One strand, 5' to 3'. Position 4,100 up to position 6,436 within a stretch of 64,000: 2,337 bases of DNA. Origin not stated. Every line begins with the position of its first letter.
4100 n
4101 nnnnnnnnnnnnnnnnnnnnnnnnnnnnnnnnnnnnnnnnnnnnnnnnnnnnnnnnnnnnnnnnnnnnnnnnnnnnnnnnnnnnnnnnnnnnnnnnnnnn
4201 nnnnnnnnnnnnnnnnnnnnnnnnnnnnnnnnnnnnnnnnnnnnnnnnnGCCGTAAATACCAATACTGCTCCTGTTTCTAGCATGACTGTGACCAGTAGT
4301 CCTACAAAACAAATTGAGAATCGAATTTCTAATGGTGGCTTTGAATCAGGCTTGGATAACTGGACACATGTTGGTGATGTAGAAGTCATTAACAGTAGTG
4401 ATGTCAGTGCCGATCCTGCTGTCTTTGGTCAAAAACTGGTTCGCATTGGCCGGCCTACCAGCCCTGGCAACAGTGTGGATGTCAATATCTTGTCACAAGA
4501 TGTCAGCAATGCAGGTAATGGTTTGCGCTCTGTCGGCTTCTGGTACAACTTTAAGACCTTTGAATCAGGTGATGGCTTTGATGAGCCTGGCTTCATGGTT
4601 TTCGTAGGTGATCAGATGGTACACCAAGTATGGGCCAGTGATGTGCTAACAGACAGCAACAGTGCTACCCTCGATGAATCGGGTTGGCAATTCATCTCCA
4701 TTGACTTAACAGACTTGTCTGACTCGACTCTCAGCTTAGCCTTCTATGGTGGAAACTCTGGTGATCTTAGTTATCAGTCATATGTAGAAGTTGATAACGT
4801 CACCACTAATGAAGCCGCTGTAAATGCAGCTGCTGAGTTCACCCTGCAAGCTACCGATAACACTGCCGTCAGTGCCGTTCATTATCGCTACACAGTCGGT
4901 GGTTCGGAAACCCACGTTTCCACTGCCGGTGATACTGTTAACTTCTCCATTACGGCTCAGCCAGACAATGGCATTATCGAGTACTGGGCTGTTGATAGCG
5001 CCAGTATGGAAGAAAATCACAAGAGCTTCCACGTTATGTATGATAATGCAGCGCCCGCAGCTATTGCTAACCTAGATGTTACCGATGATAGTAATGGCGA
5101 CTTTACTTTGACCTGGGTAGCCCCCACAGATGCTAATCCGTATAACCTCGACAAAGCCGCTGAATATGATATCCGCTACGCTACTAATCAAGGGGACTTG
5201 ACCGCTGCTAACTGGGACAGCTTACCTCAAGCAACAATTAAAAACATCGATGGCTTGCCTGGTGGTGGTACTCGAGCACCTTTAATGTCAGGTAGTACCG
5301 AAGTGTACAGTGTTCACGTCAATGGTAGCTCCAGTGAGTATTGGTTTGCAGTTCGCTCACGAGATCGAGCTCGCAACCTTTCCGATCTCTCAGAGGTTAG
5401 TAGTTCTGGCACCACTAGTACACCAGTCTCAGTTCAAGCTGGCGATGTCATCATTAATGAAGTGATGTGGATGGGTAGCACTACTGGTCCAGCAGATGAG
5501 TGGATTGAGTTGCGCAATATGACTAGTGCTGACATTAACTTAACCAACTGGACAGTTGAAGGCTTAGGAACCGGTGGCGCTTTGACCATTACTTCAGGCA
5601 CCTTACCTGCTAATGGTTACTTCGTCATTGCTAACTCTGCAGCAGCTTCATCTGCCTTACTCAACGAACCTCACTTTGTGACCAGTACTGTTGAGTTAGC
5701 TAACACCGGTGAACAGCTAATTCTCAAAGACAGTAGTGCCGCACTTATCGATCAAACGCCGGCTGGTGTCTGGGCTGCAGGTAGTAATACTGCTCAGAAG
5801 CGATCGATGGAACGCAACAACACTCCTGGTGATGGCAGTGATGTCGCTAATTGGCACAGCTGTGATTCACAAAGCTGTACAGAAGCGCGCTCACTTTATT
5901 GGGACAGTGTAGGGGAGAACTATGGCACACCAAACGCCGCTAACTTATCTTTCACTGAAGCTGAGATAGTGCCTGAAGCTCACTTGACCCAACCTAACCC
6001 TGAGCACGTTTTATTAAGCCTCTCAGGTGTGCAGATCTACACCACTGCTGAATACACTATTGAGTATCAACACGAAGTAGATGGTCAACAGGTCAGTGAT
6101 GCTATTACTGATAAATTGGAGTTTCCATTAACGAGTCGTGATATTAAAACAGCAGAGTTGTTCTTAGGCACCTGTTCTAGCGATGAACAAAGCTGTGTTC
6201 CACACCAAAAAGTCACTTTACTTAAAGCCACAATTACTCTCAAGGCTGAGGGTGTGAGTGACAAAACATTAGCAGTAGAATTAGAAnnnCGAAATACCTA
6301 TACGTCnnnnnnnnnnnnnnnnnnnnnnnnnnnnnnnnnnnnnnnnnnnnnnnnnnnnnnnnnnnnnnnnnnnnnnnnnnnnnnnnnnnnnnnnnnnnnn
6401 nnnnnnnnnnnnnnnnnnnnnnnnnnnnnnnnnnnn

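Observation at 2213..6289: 1358-aa surface protein combining a SipW-like signal, CnaB/SdrD-B repeats and a C-terminal lamin-tail domain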

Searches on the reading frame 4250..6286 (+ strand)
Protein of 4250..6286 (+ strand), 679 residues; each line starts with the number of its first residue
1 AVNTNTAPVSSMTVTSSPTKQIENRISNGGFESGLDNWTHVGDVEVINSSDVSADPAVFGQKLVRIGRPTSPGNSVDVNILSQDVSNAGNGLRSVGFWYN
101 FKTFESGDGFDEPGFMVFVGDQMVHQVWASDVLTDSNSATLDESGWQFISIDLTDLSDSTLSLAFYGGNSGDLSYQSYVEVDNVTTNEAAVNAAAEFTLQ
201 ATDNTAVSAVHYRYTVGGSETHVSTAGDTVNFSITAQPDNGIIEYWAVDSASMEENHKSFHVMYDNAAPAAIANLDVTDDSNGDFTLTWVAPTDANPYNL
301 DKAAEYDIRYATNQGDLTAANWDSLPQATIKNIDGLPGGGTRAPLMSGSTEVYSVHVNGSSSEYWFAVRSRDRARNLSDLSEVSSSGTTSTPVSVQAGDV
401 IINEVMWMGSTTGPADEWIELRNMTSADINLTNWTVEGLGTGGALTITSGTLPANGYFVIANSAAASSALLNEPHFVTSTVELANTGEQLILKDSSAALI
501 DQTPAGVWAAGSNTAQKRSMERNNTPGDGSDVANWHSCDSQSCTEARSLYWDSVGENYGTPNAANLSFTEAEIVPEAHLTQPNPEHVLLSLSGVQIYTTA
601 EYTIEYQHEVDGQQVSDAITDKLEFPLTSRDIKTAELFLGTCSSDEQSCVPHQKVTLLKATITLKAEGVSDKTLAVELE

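Call 38: search_solved_structures(query=A4, max_evalue=0.1)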
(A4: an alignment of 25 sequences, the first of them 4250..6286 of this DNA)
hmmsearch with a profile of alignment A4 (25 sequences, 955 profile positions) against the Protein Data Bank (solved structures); distinct sequences matched with E-value up to 0.1: 3.
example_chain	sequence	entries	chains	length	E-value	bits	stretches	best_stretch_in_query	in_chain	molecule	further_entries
1k85_A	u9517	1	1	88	1.7e-08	36.4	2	618-654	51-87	CHITINASE A1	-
8cxj_D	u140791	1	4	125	0.022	16.2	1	444-529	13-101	Surface protein R28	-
4u3h_A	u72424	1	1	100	0.059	14.8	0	610-642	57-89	FN3con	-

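Call 52: predict_structure(alignment_id=A4)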
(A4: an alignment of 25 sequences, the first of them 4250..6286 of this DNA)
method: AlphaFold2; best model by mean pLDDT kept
length: 679 residues; sequences in the alignment: 25
mean_pLDDT: 79.7   pTM: 0.69
mean pLDDT of the five models: 79.7, 78.2, 77.6, 75.9, 75.7
residues with pLDDT >= 90: 236; 70-90: 283; 50-70: 112; < 50: 48
segments of 3 or more residues with pLDDT < 50: 1-3, 74-76, 335-340, 540-548, 552-573
pLDDT, mean of each block of 10 residues (from residue 1): 69 78 87 86 83 83 84 55 77 88 68 75 79 72 87 72 59 70 92 92 92 95 95 92 95 93 93 91 87 88 91 90 91 54 81 83 88 91 68 78 75 70 87 90 84 83 63 76 79 93 74 57 75 64 46 40 30 72 89 81 94 92 77 87 79 90 87 90
secondary structure, 60 per line:
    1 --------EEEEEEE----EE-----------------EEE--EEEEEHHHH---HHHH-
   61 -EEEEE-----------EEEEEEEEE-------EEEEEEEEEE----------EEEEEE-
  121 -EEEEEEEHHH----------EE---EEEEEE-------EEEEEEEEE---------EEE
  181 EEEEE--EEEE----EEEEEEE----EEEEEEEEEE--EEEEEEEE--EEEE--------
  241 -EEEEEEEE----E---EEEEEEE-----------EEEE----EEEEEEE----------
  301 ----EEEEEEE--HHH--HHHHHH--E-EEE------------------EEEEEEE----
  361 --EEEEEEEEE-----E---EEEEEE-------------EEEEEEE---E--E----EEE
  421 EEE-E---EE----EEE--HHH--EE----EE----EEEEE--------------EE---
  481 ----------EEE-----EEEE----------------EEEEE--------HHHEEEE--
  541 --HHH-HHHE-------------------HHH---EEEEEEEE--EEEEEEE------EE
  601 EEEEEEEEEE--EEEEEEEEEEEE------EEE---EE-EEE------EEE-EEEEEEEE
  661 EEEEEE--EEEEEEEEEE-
elements in order (helices of 4 or more, strands of 3 or more residues): E9-15 E39-41 E44-48 H49-52 H56-59 E62-66 E78-86 E94-103 E114-119 E122-128 E147-152 E160-168 E178-185 E188-191 E196-202 E207-216 E219-226 E229-232 E242-249 E258-264 E276-279 E284-290 E305-311 H319-324 E329-331 E350-356 E363-371 E381-386 E400-406 E418-423 E435-437 E457-461 E491-493 E499-502 E519-523 E535-538 E576-583 E586-592 E599-610 E613-624 E631-633 E640-642 E649-651 E653-666 E669-678

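Call 56: fold_search(model_id=the predicted structure, library=pdb)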
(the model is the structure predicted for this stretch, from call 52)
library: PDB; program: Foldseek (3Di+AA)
matches with E <= 10: 1907; with E <= 0.001: 209
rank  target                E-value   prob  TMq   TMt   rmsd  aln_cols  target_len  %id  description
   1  6tav_C                2.6e-10  1.00  0.13  0.09  29.1       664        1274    9  Crystal structure of endopeptidase-induced alpha2-macroglobulin (released 2021-05-12)
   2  9ba4_A                4.8e-10  1.00  0.14  0.10  37.8       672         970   12  Full-length cross-linked Contactin 2 (CNTN2) (released 2024-07-17)
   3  6tav_B                5.0e-10  1.00  0.13  0.09  29.2       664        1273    8  Crystal structure of endopeptidase-induced alpha2-macroglobulin (released 2021-05-12)
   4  7voo_A                7.2e-10  1.00  0.13  0.09  28.8       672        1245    7  Induced alpha-2-macroglobulin monomer (released 2022-10-19)
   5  6tav_D                2.3e-09  1.00  0.13  0.09  29.6       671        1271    8  Crystal structure of endopeptidase-induced alpha2-macroglobulin (released 2021-05-12)
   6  3hs0_A                5.8e-09  1.00  0.15  0.16  27.5       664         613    8  Cobra Venom Factor (CVF) in complex with human factor B (released 2009-07-07)
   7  7q60                  7.5e-09  1.00  0.11  0.08  29.2       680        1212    9  Structure of TEV cleaved A2ML1 (A2ML1-TE) (released 2022-04-20)
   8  6ehg_A                7.9e-09  1.00  0.15  0.15  27.9       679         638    9  complement component C3b in complex with a nanobody (released 2018-02-14)
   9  5fo7_A                9.7e-09  1.00  0.17  0.17  27.8       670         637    9  Crystal Structure of Human Complement C3b at 2.8 Angstrom resolution (released 2016-04-06)
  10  4p99_A                1.7e-08  1.00  0.14  0.21  36.1       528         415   10  Ca2+-stabilized adhesin helps an Antarctic bacterium reach out and bind ice (released 2014-06-18)
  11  1fnf                  1.8e-08  1.00  0.12  0.19  26.7       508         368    9  FRAGMENT OF HUMAN FIBRONECTIN ENCOMPASSING TYPE-III REPEATS 7 THROUGH 10 (released 1996-01-29)
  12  7o7p_C                1.9e-08  0.99  0.12  0.08  29.1       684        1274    7  (h-alpha2M)4 activated state (released 2022-04-13)
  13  7o7p_A                1.9e-08  0.99  0.12  0.08  29.2       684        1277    7  (h-alpha2M)4 activated state (released 2022-04-13)
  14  7qiv_A                2.0e-08  1.00  0.16  0.16  27.7       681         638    9  Structure of human C3b in complex with the EWE nanobody (released 2022-02-16)
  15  5i5k_A                2.1e-08  1.00  0.14  0.08  28.6       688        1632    8  Structure of complement C5 in complex with eculizumab (released 2016-03-16)
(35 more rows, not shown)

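Call 78: find_related_loci(query=A6, collection=genome_contigs, flank=6000)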
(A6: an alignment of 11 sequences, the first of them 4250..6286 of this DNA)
Query A6 (679 aa) in genome_contigs; peptide patterns used: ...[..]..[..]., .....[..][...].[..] (x = any residue, [..] = any of these).
599 stretches matched a pattern (row limit reached: there are more); 556 encode a relative of the query (tblastn E <= 1e-3); the best 80 are kept; 80 distinct loci.
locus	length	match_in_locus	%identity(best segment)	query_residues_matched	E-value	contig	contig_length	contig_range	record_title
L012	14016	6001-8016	33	7-678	1e-85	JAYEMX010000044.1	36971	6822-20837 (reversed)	MAG: Patescibacteria group bacterium isolate MAG070 MAG070_44, whole genome shotgun sequence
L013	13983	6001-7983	32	6-664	4e-73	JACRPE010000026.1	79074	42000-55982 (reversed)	MAG: Candidatus Roizmanbacteria bacterium isolate NC_groundwater_1979_Pr3_S-0.2um_40_30 scaffold_764851, whole genome sh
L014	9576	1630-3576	31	26-665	2e-68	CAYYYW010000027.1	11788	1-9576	MAG TPA_asm: uncultured Gammaproteobacteria bacterium isolate SRP178699_co1_35 genome assembly, contig: NODE_7360_length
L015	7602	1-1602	33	145-679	3e-64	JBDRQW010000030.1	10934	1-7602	MAG: Candidatus Beckwithbacteria bacterium isolate MEGAHIT-group-2.65 k141_28126, whole genome shotgun sequence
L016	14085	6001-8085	31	5-664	1e-63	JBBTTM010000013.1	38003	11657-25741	MAG: Patescibacteria group bacterium isolate H52-bin113_1 H52_bin113_1_000000000013, whole genome shotgun sequence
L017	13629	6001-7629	36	7-545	8e-74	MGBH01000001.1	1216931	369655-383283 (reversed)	MAG: Candidatus Roizmanbacteria bacterium RIFOXYA2_FULL_38_14 RIFOXYA2_FULL_OP11_Roizmanbacteria_38_14, whole genome sho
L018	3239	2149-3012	40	394-665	1e-49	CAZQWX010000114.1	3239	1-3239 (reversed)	MAG TPA_asm: uncultured Gammaproteobacteria bacterium isolate SRP271791_co1_54 genome assembly, contig: k141_133138, who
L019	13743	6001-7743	30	13-579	2e-47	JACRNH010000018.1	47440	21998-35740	MAG: Candidatus Collierbacteria bacterium isolate NC_groundwater_1930_Pr3_S-0.2um_42_7 scaffold_336847, whole genome sho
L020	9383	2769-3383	45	361-567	9e-47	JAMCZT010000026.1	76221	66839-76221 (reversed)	MAG: Patescibacteria group bacterium isolate FK_Sedi_B_Bin.292 NODE_695_length_76221_cov_16.9741, whole genome shotgun s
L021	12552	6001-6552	50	388-566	6e-46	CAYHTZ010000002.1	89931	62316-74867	MAG TPA_asm: uncultured Candidatus Saccharibacteria bacterium isolate ERP119705_co17_339 genome assembly, contig: NODE_1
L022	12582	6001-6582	47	377-567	3e-45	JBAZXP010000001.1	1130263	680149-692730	MAG: Microgenomates group bacterium isolate SO_2017_GW1_59 NODE_11_length_1130263_cov_5.408407_OW334_2017, whole genome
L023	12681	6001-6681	44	357-575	3e-45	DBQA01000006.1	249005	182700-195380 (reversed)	MAG TPA_asm: Patescibacteria group bacterium UBA1406 UBA1406_contig_1075, whole genome shotgun sequence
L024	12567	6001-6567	49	395-575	3e-44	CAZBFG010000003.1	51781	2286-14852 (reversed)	MAG TPA_asm: uncultured Bdellovibrionales bacterium isolate ERP113451_co1_34 genome assembly, contig: NODE_521_length_51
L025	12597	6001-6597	47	383-575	2e-44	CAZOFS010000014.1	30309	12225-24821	MAG TPA_asm: uncultured Bdellovibrionales bacterium isolate SRP342105_co1_261 genome assembly, contig: NODE_1958_length_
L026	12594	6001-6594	44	369-566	3e-44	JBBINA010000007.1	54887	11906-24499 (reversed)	MAG: bacterium isolate TCS170221_bin_245 NODE_417_length_54887_cov_4.79711, whole genome shotgun sequence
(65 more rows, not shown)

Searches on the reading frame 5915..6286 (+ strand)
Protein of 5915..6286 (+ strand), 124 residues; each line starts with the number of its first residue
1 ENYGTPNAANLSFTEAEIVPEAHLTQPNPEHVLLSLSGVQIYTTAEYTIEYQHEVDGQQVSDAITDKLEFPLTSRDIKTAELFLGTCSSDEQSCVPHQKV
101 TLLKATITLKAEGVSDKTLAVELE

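Call 91: search_protein_families(library=pfam, proteins=[window:5915-6286:+], max_evalue=10)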
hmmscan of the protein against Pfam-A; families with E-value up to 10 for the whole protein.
window:5915-6286:+ (124 aa): 0 families

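Call 96: search_protein_representatives(protein=window:5915-6286:+)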
Query: 124 residues. Proteins with E-value up to 0.001 (for the whole library): 61; up to 1e-10: 11; up to 1e-30: 1. The best 61 are listed.
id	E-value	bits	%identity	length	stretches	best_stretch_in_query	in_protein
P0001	1.4e-72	257.1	100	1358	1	1-124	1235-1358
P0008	1.1e-27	112.6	48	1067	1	2-123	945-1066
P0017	6.2e-26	106.9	46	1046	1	2-121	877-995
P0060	2.9e-24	101.5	43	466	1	1-123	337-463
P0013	1.8e-22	95.8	43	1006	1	2-124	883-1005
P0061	6.3e-19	84.4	38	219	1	2-121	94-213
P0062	1.2e-13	67.3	41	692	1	2-111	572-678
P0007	1.9e-13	66.7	38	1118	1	2-112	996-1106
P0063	2.2e-13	66.5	34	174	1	2-119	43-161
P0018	4.2e-12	62.4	33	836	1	2-118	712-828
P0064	2.5e-11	59.9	36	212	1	18-119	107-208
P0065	2.9e-10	56.5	35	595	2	20-120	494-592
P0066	1.3e-09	54.4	38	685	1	26-119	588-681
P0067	1.4e-09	54.3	38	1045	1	4-115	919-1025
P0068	2.6e-09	53.4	32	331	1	14-119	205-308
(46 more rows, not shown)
